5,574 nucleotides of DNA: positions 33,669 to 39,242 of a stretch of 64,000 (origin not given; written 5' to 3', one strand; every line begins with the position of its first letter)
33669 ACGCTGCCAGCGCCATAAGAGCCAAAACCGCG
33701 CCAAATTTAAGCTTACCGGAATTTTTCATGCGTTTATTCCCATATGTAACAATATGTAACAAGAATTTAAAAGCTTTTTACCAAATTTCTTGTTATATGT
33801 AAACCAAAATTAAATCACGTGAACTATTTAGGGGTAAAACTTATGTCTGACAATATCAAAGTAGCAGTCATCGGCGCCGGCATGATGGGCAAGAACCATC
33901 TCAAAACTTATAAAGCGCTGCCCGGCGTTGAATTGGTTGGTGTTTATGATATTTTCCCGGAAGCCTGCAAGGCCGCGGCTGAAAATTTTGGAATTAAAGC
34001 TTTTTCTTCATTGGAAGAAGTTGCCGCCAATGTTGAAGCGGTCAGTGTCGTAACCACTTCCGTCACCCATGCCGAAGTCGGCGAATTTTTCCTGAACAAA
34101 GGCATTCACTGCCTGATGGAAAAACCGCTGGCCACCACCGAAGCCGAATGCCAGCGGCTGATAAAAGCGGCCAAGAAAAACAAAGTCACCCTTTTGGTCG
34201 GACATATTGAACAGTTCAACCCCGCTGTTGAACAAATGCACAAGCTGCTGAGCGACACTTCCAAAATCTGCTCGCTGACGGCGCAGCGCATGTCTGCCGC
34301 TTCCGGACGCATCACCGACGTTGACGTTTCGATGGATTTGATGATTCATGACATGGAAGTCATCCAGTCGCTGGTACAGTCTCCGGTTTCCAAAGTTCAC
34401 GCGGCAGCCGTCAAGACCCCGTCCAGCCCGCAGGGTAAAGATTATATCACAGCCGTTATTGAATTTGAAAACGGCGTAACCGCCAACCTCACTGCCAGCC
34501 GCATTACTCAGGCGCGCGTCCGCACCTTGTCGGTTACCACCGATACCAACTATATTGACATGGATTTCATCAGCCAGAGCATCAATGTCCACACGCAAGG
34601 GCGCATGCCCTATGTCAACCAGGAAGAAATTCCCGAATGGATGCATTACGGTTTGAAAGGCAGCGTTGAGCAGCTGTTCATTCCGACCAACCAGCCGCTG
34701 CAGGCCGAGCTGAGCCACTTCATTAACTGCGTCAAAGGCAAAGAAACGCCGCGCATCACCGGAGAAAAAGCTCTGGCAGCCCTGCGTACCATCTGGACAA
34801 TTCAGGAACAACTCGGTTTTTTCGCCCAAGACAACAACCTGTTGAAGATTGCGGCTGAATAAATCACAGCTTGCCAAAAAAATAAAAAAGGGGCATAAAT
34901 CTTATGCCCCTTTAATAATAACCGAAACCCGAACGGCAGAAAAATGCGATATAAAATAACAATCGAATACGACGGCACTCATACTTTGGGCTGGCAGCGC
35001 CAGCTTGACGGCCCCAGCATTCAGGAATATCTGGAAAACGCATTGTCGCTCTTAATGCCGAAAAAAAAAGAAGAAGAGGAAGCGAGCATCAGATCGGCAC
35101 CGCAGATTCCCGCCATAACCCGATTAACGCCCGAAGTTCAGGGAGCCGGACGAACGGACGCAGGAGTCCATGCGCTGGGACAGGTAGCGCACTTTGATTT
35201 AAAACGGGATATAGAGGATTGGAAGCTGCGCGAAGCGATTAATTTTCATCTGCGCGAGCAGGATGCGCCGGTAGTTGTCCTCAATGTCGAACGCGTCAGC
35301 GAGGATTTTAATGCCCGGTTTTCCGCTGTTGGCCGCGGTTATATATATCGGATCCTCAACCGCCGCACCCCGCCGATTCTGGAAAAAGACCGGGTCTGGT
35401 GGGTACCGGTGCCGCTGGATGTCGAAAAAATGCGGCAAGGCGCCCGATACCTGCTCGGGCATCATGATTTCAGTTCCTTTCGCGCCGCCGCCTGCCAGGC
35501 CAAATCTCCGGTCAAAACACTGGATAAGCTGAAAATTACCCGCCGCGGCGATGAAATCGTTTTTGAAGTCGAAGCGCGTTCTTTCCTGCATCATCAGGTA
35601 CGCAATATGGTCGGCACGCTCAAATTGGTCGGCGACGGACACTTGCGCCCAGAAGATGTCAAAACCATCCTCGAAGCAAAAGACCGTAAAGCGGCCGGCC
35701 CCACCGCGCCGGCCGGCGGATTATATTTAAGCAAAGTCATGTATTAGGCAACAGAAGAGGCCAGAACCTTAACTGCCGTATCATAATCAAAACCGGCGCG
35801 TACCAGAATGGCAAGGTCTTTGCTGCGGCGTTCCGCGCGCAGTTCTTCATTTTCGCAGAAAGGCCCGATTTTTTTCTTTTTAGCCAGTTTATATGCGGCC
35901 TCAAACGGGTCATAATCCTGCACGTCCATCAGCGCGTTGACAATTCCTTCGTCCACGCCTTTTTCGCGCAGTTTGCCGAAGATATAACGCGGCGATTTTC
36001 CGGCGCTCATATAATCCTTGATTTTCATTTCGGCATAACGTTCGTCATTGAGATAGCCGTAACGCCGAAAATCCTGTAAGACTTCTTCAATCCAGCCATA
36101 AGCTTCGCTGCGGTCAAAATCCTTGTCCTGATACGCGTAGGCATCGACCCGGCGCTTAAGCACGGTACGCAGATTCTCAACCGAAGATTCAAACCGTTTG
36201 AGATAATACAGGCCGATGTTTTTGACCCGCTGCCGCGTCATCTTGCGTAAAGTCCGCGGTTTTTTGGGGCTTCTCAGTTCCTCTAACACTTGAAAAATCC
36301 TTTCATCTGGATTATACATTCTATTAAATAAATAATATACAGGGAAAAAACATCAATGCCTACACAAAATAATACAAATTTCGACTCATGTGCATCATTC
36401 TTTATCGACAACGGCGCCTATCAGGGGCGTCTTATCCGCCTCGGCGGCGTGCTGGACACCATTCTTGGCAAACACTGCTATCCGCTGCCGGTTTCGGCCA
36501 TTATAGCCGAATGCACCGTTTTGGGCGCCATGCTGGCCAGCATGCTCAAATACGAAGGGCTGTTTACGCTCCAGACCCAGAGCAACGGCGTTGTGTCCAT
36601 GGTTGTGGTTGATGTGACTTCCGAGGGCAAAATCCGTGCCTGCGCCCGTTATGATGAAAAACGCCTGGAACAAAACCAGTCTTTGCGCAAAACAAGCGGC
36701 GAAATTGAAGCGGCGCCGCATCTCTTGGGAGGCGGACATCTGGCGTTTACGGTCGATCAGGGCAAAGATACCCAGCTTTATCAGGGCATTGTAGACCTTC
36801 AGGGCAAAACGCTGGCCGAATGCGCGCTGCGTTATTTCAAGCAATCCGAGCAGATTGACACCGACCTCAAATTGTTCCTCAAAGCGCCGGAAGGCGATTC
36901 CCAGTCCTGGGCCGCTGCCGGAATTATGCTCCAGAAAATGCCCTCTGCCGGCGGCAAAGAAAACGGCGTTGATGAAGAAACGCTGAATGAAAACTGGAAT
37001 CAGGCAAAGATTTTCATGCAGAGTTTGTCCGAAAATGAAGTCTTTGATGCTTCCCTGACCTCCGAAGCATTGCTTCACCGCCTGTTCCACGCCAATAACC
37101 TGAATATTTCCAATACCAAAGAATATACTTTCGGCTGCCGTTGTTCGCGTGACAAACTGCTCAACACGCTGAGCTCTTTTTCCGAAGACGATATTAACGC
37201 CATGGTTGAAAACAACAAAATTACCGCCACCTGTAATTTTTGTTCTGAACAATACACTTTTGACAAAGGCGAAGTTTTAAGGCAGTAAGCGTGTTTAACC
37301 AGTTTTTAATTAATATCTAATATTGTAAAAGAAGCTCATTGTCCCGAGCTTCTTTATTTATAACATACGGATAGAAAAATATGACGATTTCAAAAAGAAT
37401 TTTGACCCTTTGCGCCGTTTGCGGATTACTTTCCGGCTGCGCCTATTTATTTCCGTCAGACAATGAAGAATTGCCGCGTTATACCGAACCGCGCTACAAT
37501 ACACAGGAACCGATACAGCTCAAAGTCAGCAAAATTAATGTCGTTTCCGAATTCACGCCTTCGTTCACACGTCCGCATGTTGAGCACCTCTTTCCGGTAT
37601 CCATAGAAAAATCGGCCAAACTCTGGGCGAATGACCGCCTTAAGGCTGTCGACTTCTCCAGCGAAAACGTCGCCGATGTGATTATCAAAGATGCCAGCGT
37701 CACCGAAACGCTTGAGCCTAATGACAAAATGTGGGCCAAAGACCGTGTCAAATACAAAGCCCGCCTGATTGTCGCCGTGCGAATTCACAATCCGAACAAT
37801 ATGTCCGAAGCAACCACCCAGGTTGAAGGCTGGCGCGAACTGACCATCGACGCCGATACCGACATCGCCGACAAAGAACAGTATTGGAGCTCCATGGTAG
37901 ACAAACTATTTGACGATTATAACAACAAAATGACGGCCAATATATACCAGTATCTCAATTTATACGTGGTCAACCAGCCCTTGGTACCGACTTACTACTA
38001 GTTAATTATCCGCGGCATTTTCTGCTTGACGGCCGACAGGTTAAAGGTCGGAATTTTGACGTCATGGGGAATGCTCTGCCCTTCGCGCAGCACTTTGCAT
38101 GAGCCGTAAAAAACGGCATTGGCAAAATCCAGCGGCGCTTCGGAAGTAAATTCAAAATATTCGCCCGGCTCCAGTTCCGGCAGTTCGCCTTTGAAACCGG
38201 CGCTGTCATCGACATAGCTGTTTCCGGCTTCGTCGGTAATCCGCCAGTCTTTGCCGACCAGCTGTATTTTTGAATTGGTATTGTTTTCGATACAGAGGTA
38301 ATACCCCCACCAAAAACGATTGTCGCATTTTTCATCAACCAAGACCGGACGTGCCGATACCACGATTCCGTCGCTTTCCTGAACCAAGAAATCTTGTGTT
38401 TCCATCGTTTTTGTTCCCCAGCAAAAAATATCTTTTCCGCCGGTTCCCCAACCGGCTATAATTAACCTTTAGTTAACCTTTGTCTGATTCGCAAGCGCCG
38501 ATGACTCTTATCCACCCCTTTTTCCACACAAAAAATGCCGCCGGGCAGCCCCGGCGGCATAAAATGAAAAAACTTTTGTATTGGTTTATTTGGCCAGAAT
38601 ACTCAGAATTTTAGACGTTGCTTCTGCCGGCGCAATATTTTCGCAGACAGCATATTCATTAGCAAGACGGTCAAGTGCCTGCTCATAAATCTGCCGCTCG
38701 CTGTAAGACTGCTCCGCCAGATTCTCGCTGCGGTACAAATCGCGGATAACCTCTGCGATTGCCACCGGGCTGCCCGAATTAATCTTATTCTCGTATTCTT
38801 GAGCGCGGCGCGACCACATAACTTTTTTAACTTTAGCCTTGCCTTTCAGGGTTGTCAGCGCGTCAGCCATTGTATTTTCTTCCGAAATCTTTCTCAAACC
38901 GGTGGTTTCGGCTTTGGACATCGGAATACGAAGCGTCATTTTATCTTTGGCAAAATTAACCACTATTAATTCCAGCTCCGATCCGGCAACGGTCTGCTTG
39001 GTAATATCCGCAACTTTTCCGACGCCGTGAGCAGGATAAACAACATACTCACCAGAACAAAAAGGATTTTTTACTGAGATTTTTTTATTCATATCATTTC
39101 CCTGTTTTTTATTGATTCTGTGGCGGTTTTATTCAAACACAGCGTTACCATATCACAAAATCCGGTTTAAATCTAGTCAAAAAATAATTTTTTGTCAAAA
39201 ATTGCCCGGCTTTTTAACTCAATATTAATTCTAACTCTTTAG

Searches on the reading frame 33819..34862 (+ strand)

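Call 60: search_protein_families(library=pfam, proteins=[window:33819-34862:+], max_evalue=0.001)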
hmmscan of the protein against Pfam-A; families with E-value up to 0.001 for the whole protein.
window:33819-34862:+ (347 aa): 7 families
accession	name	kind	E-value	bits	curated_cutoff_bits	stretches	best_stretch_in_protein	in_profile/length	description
PF01408.29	GFO_IDH_MocA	-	1e-31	110.5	24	1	13-129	1-120/120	Oxidoreductase family, NAD-binding Rossmann fold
PF22725.1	GFO_IDH_MocA_C3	-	4e-10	40.2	27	1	171-239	46-116/124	GFO/IDH/MocA C-terminal domain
PF02894.22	GFO_IDH_MocA_C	-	3.8e-09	37.1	22.9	1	170-329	42-207/218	Oxidoreductase family, C-terminal alpha/beta domain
PF02423.21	OCD_Mu_crystall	-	2.5e-06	27.1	24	1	13-97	130-220/314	Ornithine cyclodeaminase/mu-crystallin family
PF03446.21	NAD_binding_2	-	1.4e-05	25.6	21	1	14-97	1-80/161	NAD binding domain of 6-phosphogluconate dehydrogenase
PF01113.26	DapB_N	-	1.8e-05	25.3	25.6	1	13-87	1-83/124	Dihydrodipicolinate reductase, N-terminus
PF02629.25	CoA_binding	-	0.00075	20.6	22.3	0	12-81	3-70/97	CoA binding domain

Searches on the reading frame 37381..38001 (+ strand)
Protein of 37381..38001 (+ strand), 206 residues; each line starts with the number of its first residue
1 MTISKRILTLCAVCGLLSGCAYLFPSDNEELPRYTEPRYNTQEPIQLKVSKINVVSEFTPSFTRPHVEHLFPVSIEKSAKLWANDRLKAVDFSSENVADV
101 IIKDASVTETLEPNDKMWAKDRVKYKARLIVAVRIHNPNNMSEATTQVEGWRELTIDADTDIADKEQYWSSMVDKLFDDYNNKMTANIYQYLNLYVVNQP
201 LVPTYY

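Call 3: search_protein_families(library=pfam, proteins=[window:37381-38001:+], max_evalue=1)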
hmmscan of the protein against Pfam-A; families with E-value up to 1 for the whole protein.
window:37381-38001:+ (206 aa): 0 families

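Call 75: search_solved_structures(query=window:37381-37998:+, max_evalue=1)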
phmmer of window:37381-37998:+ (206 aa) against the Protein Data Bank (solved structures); distinct sequences matched with E-value up to 1: 4.
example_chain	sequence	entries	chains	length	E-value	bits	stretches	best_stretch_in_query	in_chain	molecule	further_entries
2kl1_A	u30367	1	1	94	0.23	14.1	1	76-144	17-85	YlbL protein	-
4x0v_A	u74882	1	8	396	0.53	13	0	118-180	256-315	Beta-1,3-1,4-glucanase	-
5h4r_A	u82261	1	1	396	0.54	12.9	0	118-180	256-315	Beta-1,3-1,4-glucanase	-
8are_A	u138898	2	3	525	0.94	12.1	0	90-139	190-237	Oligopeptide-binding protein OppA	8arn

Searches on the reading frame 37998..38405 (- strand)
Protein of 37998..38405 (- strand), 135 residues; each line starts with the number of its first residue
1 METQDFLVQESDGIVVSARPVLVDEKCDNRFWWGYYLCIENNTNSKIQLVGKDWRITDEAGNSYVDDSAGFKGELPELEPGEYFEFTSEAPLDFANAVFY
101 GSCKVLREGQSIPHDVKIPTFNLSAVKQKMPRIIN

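Call 3: search_protein_families(library=pfam, proteins=[window:37998-38405:-], max_evalue=1)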
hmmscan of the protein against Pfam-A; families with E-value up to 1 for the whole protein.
window:37998-38405:- (135 aa): 2 families
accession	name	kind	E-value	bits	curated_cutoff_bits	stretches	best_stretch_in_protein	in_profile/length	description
PF04379.20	DUF525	-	2.6e-14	53.6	27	1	27-103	7-83/87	ApaG domain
PF00932.25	LTD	-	0.067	14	34.3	1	35-89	23-70/109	Lamin Tail Domain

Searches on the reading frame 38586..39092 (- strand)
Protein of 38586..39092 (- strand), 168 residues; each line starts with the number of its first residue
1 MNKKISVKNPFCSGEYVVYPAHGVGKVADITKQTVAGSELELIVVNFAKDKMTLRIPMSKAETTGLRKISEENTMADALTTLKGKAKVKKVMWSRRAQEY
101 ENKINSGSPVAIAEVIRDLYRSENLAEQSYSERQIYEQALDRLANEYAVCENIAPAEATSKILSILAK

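Call 3: search_protein_families(library=pfam, proteins=[window:38586-39092:-], max_evalue=1)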
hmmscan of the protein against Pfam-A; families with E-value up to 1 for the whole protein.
window:38586-39092:- (168 aa): 2 families
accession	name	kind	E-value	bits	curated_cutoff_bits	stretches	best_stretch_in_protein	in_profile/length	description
PF21095.3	CarD_C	-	8.6e-23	80.6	23.1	1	78-162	2-86/87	CarD, C-terminal domain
PF02559.22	CarD_TRCF_RID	-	1.1e-14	54.7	23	1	12-69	2-56/57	CarD-like/TRCF RID domain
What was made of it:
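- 38586..39092 (-): carD/cdnL gene, divergent neighbour in every locus examined. Pfam CarD_TRCF_RID and CarD_C (call 3).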
